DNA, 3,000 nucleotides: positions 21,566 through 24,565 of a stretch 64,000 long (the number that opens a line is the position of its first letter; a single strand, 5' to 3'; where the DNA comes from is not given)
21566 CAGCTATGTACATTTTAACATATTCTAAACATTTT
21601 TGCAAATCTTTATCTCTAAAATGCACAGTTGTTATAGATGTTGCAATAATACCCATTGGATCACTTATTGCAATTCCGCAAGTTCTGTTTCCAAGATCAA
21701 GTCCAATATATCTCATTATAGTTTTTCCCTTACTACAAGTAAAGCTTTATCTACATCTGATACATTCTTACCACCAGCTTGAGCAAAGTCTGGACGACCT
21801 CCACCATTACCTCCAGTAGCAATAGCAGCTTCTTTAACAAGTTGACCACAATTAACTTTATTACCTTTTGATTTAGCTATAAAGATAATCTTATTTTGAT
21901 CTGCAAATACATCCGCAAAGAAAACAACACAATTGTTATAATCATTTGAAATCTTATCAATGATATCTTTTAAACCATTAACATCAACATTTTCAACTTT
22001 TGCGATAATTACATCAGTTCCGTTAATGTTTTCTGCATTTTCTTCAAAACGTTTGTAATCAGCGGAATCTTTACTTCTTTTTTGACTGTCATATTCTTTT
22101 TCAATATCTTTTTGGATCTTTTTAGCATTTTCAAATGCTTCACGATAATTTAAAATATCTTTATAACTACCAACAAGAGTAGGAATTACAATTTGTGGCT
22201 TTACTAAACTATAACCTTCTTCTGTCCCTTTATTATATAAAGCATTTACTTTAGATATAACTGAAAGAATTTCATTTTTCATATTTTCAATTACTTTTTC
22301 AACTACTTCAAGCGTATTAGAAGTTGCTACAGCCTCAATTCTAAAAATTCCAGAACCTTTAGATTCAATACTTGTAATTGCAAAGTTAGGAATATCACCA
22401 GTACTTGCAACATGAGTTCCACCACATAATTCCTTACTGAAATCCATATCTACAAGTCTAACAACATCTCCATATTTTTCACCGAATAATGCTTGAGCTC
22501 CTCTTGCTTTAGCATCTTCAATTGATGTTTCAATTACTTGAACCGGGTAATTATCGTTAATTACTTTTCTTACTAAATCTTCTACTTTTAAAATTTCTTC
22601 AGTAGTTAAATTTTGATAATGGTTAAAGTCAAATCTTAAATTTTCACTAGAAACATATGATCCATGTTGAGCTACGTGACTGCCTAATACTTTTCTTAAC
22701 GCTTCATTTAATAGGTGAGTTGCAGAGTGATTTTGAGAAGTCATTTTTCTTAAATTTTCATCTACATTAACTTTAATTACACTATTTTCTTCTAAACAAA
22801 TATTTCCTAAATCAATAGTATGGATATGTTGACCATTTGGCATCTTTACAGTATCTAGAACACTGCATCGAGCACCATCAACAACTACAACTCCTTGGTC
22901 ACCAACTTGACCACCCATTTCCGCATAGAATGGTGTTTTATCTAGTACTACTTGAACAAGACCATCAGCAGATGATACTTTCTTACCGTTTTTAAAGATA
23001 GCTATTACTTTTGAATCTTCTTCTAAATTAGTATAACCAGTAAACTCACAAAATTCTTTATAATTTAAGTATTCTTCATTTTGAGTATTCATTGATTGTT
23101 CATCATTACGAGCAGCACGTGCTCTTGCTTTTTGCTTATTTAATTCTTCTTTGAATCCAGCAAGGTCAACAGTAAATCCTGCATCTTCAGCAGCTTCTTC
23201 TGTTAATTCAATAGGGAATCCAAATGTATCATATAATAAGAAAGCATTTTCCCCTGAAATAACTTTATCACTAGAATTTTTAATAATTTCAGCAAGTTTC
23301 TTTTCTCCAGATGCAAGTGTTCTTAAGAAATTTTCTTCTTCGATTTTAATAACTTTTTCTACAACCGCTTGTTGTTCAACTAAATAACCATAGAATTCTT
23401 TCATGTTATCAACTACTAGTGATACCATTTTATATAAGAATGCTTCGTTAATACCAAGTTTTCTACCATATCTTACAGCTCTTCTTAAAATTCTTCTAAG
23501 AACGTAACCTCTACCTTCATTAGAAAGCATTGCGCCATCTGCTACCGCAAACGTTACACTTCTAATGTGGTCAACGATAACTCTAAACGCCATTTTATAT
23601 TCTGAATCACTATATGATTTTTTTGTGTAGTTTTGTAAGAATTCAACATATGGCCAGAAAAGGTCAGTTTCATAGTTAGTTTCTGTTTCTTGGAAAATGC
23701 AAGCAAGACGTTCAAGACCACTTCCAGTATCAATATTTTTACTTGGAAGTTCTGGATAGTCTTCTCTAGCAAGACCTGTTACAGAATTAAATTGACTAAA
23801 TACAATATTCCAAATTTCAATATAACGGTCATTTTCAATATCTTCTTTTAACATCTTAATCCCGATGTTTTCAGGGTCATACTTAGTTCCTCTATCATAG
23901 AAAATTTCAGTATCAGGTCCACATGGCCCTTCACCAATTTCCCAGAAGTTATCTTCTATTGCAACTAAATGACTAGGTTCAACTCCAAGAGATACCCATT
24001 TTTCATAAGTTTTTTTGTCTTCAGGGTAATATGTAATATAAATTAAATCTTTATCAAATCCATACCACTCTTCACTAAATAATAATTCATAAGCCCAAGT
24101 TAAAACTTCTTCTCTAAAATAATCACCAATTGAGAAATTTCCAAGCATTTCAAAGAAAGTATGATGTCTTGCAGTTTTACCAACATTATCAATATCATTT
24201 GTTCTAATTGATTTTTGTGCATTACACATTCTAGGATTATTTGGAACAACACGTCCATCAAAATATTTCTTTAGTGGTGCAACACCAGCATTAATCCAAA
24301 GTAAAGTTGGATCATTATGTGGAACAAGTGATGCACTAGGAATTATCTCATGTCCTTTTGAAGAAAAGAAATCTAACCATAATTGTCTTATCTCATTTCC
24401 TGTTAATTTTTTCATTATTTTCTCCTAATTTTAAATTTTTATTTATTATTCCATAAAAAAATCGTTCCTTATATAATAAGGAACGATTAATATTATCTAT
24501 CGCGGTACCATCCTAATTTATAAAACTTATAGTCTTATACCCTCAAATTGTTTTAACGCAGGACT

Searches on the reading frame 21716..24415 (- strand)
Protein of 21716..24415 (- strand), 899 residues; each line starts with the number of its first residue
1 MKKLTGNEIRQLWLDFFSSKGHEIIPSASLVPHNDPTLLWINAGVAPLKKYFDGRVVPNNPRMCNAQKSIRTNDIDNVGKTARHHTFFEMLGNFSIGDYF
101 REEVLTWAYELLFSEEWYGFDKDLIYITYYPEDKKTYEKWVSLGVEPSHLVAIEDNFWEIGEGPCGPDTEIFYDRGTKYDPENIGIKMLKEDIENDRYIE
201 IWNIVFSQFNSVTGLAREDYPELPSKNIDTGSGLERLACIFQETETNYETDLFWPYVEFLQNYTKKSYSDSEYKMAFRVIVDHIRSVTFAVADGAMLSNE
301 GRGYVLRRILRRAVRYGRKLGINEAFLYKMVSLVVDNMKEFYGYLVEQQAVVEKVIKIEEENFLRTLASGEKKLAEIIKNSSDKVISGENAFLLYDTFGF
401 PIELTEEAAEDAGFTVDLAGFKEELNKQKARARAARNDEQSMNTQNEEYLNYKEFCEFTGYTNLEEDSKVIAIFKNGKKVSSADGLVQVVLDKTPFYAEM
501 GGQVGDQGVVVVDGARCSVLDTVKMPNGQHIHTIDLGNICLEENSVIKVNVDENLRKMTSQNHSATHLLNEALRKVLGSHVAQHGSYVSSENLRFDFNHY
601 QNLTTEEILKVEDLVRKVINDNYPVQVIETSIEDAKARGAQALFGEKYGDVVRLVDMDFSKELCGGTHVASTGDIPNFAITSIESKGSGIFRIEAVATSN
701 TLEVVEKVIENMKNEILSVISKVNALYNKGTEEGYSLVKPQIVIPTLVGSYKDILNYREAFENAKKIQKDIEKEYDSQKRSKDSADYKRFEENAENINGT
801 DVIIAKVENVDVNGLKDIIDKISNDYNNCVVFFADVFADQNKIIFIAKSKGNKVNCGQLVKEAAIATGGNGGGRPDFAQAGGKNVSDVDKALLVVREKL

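Call 54: search_protein_families(library=pfam, proteins=[window:21716-24415:-], max_evalue=0.001)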
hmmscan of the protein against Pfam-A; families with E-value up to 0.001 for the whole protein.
window:21716-24415:- (899 aa): 3 families
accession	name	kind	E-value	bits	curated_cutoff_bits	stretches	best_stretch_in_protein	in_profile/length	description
PF01411.24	tRNA-synt_2c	-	2.2e-186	621.1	30.3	1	8-554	1-551/552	tRNA synthetases class II (A)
PF02272.25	DHHA1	-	6.6e-15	55.9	25.9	1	800-897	2-98/102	DHHA1 domain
PF07973.19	tRNA_SAD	-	1.5e-14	54.1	24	1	652-694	1-44/44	Threonyl and Alanyl tRNA synthetase second additional domain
